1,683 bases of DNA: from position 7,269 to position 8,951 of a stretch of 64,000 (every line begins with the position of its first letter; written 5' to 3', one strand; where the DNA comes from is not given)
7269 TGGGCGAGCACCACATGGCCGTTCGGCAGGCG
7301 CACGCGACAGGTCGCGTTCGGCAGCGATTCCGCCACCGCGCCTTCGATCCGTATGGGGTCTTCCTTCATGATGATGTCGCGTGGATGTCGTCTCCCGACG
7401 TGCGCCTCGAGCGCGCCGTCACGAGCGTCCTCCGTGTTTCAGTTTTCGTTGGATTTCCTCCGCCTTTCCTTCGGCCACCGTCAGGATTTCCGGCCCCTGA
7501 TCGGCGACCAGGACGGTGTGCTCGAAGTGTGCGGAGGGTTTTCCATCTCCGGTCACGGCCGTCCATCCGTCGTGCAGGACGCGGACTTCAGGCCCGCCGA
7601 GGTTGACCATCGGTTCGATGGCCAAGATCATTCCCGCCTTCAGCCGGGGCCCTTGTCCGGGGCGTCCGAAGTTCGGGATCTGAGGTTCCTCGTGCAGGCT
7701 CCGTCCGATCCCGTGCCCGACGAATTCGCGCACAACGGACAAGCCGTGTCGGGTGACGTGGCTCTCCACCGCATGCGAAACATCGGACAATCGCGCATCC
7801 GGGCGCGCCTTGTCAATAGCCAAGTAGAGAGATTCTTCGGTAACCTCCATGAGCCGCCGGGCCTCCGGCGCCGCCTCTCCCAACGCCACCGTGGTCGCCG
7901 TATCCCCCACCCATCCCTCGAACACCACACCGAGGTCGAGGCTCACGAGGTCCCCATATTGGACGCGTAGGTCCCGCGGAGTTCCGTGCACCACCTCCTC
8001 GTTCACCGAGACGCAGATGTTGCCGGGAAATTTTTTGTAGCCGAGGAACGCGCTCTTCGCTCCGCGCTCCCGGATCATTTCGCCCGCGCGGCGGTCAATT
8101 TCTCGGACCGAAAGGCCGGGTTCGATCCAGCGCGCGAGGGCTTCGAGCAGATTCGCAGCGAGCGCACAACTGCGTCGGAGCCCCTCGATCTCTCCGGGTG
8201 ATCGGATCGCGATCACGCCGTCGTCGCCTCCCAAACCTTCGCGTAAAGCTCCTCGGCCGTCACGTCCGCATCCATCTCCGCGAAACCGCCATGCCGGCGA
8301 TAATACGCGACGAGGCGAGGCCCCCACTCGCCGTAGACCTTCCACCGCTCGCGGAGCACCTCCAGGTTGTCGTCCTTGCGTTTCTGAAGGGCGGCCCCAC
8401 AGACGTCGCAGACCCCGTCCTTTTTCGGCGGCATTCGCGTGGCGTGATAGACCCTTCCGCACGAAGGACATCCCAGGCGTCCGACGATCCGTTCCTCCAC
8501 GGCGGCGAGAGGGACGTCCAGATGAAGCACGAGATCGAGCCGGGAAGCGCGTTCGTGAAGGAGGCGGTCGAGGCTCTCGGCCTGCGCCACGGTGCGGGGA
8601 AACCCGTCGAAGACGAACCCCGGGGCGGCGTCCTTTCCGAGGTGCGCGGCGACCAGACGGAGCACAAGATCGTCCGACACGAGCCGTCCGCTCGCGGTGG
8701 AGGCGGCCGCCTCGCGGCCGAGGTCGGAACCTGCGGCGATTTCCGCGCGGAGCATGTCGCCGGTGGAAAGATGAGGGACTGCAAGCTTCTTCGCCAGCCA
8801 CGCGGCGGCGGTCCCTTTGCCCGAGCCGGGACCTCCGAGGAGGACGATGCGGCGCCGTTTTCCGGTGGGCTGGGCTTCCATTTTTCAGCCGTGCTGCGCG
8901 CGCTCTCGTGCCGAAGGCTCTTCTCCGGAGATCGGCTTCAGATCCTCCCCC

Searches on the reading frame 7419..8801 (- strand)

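Call 61: search_protein_families(library=pfam, proteins=[window:7419-8801:-], max_evalue=0.00001)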
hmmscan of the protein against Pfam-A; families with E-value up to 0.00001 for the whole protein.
window:7419-8801:- (460 aa): 1 family
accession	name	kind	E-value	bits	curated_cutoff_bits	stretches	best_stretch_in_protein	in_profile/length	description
PF00557.29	Peptidase_M24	-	3.6e-51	174.3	23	1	206-433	1-207/208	Metallopeptidase family M24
